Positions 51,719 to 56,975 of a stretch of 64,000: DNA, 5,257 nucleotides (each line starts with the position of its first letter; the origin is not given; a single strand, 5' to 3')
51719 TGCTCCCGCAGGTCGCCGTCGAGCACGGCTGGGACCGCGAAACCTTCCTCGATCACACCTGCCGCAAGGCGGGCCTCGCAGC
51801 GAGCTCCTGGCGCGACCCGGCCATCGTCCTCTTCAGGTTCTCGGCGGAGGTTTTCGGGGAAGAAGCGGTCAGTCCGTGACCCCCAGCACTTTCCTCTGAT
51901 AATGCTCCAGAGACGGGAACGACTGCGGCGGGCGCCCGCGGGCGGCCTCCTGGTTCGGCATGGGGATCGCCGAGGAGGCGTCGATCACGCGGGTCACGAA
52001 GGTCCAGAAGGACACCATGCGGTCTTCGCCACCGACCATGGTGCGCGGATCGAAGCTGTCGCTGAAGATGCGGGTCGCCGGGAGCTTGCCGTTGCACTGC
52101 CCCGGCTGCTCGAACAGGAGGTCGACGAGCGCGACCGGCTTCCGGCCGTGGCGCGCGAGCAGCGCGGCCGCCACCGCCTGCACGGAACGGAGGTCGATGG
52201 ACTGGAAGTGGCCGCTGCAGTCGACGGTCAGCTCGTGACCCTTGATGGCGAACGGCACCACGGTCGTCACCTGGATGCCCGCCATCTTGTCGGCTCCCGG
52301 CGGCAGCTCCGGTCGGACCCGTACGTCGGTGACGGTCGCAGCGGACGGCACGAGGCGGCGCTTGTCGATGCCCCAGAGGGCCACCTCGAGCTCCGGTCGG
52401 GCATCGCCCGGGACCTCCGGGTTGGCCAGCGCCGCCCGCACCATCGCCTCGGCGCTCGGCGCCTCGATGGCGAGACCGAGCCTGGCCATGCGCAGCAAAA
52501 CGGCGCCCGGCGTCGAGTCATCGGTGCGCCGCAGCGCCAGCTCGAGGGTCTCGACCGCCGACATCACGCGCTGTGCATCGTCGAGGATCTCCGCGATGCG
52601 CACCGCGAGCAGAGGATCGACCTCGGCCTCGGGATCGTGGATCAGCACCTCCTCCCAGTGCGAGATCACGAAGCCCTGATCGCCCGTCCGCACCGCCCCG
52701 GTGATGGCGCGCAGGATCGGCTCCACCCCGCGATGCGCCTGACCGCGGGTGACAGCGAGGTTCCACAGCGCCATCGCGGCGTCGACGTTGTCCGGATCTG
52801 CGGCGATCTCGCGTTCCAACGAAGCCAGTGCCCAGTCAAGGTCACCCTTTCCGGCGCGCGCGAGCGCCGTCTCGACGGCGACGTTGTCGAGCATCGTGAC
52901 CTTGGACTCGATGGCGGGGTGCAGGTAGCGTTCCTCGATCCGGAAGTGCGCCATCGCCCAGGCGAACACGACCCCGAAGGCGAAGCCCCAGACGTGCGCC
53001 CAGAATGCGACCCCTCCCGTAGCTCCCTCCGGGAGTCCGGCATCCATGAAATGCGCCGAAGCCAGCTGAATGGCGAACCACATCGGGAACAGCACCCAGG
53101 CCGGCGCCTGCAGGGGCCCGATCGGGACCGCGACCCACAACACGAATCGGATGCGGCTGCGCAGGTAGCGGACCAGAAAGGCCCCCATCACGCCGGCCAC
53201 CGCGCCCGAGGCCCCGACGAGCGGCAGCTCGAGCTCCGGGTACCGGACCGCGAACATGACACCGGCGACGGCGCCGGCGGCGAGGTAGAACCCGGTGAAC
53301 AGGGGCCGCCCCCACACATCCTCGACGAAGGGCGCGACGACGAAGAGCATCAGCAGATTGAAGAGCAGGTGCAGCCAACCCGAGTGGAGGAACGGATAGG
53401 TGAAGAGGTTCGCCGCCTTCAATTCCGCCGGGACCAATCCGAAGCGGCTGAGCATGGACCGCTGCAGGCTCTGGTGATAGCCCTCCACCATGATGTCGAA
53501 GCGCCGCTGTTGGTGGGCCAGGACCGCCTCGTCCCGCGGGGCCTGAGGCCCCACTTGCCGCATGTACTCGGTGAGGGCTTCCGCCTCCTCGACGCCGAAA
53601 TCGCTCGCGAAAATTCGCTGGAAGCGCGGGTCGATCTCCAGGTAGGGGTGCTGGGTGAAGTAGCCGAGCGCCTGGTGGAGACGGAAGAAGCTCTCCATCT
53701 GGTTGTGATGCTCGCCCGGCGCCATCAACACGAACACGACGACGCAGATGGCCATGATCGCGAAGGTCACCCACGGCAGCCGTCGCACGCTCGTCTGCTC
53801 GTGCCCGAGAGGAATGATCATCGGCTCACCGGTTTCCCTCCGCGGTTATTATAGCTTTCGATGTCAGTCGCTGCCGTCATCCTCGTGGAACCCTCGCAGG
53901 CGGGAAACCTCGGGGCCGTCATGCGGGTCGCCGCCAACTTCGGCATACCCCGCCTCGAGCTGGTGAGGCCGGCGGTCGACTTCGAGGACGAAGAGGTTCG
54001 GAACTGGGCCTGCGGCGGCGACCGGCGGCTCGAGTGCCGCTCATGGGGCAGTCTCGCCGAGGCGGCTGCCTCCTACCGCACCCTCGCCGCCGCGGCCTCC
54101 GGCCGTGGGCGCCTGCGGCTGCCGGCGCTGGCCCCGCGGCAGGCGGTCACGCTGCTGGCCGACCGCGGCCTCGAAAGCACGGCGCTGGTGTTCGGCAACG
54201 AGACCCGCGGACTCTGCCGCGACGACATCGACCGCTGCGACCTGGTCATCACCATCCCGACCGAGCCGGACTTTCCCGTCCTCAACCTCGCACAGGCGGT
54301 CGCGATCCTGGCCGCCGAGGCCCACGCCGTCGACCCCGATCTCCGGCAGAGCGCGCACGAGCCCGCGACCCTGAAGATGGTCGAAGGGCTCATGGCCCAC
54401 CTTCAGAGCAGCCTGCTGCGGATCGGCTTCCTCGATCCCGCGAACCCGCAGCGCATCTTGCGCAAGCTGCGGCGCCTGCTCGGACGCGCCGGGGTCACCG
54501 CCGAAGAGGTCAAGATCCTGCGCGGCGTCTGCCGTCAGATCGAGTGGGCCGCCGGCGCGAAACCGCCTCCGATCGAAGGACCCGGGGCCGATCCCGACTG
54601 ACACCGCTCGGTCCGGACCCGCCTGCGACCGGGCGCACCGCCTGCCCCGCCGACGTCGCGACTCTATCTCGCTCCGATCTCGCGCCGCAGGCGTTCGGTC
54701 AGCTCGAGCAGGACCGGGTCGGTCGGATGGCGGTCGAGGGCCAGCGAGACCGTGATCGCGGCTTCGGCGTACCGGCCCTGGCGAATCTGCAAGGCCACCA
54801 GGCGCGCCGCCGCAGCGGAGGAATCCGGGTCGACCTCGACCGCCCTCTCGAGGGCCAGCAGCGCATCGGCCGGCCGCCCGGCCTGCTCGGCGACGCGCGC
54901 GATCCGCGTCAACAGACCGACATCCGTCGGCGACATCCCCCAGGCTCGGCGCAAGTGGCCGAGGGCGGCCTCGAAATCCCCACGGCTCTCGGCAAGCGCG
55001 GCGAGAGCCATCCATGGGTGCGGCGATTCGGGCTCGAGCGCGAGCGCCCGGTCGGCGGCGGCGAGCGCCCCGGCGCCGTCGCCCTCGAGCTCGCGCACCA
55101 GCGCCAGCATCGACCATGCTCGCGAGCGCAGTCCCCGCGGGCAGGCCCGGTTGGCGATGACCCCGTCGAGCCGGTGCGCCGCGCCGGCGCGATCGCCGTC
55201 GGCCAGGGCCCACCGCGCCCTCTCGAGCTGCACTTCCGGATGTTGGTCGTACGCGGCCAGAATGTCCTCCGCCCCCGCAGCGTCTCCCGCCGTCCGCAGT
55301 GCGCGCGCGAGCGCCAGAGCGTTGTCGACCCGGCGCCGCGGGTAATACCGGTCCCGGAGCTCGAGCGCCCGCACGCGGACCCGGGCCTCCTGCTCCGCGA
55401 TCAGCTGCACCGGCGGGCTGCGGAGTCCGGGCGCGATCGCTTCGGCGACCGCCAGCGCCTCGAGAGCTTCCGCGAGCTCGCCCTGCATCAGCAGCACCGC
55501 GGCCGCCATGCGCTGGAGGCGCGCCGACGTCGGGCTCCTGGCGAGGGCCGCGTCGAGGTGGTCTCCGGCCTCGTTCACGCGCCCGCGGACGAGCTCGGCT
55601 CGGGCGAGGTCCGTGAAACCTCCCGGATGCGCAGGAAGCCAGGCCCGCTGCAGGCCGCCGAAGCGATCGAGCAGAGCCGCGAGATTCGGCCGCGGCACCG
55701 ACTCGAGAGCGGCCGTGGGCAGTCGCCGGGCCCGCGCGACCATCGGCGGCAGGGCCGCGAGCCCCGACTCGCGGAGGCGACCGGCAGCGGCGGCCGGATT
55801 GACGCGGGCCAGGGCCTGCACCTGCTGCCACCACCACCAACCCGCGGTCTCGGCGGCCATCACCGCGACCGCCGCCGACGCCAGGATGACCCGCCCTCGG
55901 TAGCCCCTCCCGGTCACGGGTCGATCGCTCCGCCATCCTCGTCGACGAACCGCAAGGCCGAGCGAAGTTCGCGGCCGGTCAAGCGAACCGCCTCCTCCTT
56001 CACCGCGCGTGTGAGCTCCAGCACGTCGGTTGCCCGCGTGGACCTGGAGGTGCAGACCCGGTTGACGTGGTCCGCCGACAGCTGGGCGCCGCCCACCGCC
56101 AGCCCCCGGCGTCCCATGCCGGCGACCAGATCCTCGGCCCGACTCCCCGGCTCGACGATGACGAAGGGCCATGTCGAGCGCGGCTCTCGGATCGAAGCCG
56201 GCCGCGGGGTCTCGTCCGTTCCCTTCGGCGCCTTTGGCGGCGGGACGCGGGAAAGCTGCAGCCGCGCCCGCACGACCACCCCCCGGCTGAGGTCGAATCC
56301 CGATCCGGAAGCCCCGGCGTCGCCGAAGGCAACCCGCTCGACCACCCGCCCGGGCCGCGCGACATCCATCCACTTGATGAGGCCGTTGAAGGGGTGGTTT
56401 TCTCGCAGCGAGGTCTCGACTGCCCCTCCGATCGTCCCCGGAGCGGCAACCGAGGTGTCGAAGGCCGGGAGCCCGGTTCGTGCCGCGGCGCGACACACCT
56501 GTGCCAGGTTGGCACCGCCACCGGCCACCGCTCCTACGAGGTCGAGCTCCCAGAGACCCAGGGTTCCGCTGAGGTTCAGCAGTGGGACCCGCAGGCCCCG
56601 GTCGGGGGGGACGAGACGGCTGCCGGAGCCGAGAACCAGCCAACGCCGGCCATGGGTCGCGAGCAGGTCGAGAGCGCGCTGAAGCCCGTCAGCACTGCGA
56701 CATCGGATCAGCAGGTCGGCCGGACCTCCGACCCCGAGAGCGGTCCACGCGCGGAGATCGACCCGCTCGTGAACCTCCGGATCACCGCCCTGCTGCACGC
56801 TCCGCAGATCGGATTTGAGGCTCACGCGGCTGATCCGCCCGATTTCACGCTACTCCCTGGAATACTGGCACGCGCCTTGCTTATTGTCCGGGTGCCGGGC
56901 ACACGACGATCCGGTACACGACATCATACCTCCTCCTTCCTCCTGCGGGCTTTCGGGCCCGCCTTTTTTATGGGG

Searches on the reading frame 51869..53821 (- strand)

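Call 11: search_protein_families(library=pfam, proteins=[window:51869-53821:-], max_evalue=0.01)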
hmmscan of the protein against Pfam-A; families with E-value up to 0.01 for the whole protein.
window:51869-53821:- (650 aa): 3 families
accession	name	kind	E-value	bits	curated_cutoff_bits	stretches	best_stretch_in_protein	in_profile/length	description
PF01694.28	Rhomboid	-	1.2e-25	90.8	22.6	1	137-291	5-141/143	Rhomboid domain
PF14559.12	TPR_19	-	0.0043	17.8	25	0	325-361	4-40/68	Tetratricopeptide repeat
PF08551.15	DUF1751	-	0.0047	17.9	22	0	138-192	10-64/99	Eukaryotic integral membrane protein (DUF1751)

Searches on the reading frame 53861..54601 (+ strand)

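Call 11: search_protein_families(library=pfam, proteins=[window:53861-54601:+], max_evalue=0.01)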
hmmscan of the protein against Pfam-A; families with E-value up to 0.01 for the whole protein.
window:53861-54601:+ (246 aa): 1 family
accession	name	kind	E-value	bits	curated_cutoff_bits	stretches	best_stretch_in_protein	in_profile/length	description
PF00588.24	SpoU_methylase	-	2.2e-25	89.8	29.7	1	5-151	3-141/142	SpoU rRNA Methylase family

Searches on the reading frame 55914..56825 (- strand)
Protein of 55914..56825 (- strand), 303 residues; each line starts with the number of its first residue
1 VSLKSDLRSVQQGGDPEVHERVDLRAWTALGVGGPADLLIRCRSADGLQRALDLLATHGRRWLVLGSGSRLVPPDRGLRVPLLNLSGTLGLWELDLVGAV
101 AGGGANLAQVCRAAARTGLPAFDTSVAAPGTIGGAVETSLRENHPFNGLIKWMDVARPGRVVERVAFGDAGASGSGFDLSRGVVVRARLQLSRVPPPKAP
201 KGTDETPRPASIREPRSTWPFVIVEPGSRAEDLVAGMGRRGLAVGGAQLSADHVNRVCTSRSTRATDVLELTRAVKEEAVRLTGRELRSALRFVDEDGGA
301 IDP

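Call 11: search_protein_families(library=pfam, proteins=[window:55914-56825:-], max_evalue=0.01)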
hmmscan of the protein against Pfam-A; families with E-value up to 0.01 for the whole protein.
window:55914-56825:- (303 aa): 2 families
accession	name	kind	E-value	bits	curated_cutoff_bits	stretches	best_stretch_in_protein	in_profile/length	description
PF01565.28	FAD_binding_4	-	1.6e-10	41.2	26.4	1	37-138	2-106/139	FAD binding domain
PF02873.21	MurB_C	-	1.5e-06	28.8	27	1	226-293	31-98/99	UDP-N-acetylenolpyruvoylglucosamine reductase, C-terminal domain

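Call 12: find_related_loci(query=window:55914-56825:-, collection=genome_contigs, flank=6000)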
Query window:55914-56825:- (303 aa) in genome_contigs; peptide patterns used: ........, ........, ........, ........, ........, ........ (x = any residue, [..] = any of these).
434 stretches matched a pattern; 1 encode a relative of the query (tblastn E <= 1e-3); 1 distinct loci.
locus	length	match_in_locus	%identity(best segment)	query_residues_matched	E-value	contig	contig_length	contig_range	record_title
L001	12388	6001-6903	57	2-303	1e-97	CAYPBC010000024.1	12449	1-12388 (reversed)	MAG TPA_asm: uncultured Thermoanaerobaculia bacterium isolate SRP155585_co2_221 genome assembly, contig: NODE_3421_lengt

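Call 16: find_homologous_proteins(query=window:55914-56825:-, max_evalue=1e-20)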
Query window:55914-56825:- (303 aa): 163 proteins with E <= 1e-20 among 8000 candidates; the best 120 are listed.
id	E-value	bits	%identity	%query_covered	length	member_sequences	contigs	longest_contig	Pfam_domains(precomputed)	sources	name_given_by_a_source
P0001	3.5e-192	655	100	100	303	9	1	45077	PF01565.29,PF02873.22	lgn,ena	-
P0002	1.4e-162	558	86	100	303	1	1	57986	PF01565.29,PF02873.22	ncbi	-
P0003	9.6e-161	552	84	100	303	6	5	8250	PF01565.29,PF02873.22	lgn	-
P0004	1.0e-111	391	63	100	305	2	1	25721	PF01565.29,PF02873.22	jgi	jgi:UDP-N-acetylmuramate dehydrogenase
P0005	1.3e-110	388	63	100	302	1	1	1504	PF01565.29,PF02873.22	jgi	jgi:UDP-N-acetylmuramate dehydrogenase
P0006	6.6e-109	382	64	100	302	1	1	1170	PF01565.29,PF02873.22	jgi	jgi:UDP-N-acetylenolpyruvoylglucosamine reductase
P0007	3.8e-102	360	59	99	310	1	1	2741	PF01565.29,PF02873.22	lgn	-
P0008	1.2e-101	358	60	99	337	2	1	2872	PF01565.29,PF02873.22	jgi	-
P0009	9.9e-101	355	60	99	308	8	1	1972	PF01565.29,PF02873.22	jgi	jgi:UDP-N-acetylmuramate dehydrogenase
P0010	3.0e-100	354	59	99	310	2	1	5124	PF01565.29,PF02873.22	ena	-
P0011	6.4e-99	349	59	99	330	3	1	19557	PF01565.29,PF02873.22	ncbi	-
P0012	6.5e-99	349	58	100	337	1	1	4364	PF01565.29,PF02873.22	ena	-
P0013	1.0e-98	348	58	99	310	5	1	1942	PF01565.29,PF02873.22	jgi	jgi:UDP-N-acetylmuramate dehydrogenase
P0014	3.6e-98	347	58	100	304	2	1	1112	PF01565.29,PF02873.22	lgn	-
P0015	5.5e-98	346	58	99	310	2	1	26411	PF01565.29,PF02873.22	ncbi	-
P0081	4.2e-89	317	55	99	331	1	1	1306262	PF01565.29,PF02873.22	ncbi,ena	-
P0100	2.5e-85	305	53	99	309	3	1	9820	PF01565.29,PF02873.22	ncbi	ncbi:MAG: FAD-binding protein [Holophagae bacterium]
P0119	1.5e-60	223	44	98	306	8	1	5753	PF01565.29,PF02873.22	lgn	-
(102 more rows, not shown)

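Call 19: find_related_loci(query=A1, collection=metagenome_contigs, flank=2500)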
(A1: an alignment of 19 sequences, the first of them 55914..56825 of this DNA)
Query A1 (303 aa) in metagenome_contigs; peptide patterns used: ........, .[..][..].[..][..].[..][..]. (x = any residue, [..] = any of these).
360 stretches matched a pattern; 67 encode a relative of the query (tblastn E <= 1e-3); 67 distinct loci.
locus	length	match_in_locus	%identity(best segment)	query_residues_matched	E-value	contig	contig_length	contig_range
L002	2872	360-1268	60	2-302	1e-109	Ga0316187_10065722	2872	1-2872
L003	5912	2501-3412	59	2-303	1e-103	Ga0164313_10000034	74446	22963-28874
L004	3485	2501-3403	59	2-303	2e-102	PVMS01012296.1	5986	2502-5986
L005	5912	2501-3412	58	2-303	1e-101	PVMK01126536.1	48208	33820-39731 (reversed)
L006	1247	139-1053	57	1-303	7e-108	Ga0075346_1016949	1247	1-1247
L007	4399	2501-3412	58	1-302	3e-99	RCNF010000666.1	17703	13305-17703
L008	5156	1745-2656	58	1-302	3e-99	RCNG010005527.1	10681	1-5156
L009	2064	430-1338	57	2-302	3e-104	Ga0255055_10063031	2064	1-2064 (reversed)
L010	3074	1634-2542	56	2-302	3e-100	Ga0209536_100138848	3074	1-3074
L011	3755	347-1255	58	2-302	5e-98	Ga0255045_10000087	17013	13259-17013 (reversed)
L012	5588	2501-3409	58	2-302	6e-98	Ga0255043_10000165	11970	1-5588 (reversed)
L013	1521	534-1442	57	3-303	1e-104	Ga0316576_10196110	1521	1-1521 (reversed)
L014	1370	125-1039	57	1-303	1e-104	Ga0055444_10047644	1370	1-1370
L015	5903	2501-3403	57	2-303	3e-96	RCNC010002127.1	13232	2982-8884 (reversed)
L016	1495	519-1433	56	1-303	3e-103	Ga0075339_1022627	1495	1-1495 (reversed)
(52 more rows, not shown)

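Call 46: find_encoding_contigs(protein=P0081, flank=10000, max_places=1)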
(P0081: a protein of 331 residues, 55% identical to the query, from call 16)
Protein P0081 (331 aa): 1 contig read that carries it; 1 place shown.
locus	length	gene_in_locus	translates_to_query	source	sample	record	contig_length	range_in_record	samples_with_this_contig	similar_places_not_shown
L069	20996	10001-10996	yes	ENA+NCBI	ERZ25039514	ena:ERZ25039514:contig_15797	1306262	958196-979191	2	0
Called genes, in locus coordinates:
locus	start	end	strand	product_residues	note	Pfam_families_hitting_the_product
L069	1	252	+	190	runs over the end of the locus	-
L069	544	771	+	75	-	PF06245:DUF1015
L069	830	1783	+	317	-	PF06245:DUF1015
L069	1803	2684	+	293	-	PF00389:2-Hacid_dh, PF02826:2-Hacid_dh_C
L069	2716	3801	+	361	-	PF00266:Aminotran_5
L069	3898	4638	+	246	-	-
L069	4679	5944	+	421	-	PF00275:EPSP_synthase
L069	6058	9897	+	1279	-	PF00158:Sigma54_activat, PF07728:AAA_5 (faint), PF14532:Sigma54_activ_2, PF25601:AAA_lid_14, PF02954:HTH_8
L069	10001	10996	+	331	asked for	PF01565:FAD_binding_4 (weak), PF02873:MurB_C (faint)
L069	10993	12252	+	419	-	PF07719:TPR_2 (faint), PF12895:ANAPC3 (faint), PF13428:TPR_14 (faint), PF13432:TPR_16 (faint), PF00515:TPR_1 (faint), PF13431:TPR_17 (faint), PF14559:TPR_19 (weak)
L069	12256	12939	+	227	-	-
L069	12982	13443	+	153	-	-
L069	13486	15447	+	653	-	PF01694:Rhomboid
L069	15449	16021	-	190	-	PF01871:AMMECR1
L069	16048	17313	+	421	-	PF09861:Lar_N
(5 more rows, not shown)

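Call 47: find_encoding_contigs(protein=P0119, flank=5000, max_places=2)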
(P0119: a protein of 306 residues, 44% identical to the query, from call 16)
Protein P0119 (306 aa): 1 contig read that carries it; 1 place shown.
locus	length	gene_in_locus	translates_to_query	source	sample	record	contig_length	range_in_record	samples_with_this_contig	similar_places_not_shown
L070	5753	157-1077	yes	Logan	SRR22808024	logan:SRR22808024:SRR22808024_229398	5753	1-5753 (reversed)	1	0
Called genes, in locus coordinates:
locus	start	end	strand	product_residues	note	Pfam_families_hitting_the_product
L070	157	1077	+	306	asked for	PF01565:FAD_binding_4, PF02873:MurB_C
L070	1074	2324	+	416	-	PF23914:TPR_CcmH_CycH (faint), PF13428:TPR_14 (faint), PF13429:TPR_15 (faint), PF13432:TPR_16 (faint), PF13431:TPR_17 (faint), PF00515:TPR_1 (faint), PF07719:TPR_2 (faint), PF14559:TPR_19, +2 more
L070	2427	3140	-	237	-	PF00588:SpoU_methylase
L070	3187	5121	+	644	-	PF01694:Rhomboid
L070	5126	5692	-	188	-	PF01871:AMMECR1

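Call 48: find_encoding_contigs(protein=P0100, flank=8000, max_places=1)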
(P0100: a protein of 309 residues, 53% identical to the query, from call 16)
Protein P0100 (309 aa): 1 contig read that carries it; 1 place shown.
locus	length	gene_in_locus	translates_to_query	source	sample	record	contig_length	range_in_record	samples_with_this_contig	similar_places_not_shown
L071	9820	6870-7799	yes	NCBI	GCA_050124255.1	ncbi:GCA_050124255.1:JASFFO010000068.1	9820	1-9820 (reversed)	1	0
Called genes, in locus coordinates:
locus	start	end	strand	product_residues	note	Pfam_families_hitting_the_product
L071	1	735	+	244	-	PF00266:Aminotran_5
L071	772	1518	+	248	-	-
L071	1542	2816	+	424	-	PF00275:EPSP_synthase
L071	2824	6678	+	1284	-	PF00158:Sigma54_activat, PF07728:AAA_5 (weak), PF14532:Sigma54_activ_2, PF25601:AAA_lid_14, PF02954:HTH_8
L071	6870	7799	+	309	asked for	PF01565:FAD_binding_4 (weak), PF02873:MurB_C (weak)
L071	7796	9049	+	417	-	PF13371:TPR_9 (faint), PF13428:TPR_14 (faint), PF00515:TPR_1 (faint), PF07719:TPR_2 (faint), PF13429:TPR_15 (faint), PF14559:TPR_19 (weak), PF13432:TPR_16, PF14559:TPR_19 (weak), +7 more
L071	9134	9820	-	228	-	PF00588:SpoU_methylase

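Call 54: search_protein_families(library=ncbifam, proteins=[window:55914-56825:-], max_evalue=0.01)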
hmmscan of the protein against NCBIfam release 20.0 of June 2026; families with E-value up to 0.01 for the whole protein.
window:55914-56825:- (303 aa): 5 families
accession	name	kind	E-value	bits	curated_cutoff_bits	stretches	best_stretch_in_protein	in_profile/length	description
NF010480.0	PRK13905.1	equivalog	3.3e-26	91.9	259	2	16-137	14-135/303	UDP-N-acetylmuramate dehydrogenase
NF011245.0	PRK14651.1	equivalog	5.6e-22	78.2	224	1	20-279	5-257/273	UDP-N-acetylmuramate dehydrogenase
TIGR00179.1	murB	equivalog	8.6e-15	54.7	144.5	2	24-137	1-115/290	UDP-N-acetylmuramate dehydrogenase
NF010478.0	PRK13903.1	equivalog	1e-10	41.1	231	1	17-134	14-131/362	UDP-N-acetylmuramate dehydrogenase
NF000755.0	PRK00046.1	equivalog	0.00097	17.9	277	1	18-135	4-123/343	UDP-N-acetylmuramate dehydrogenase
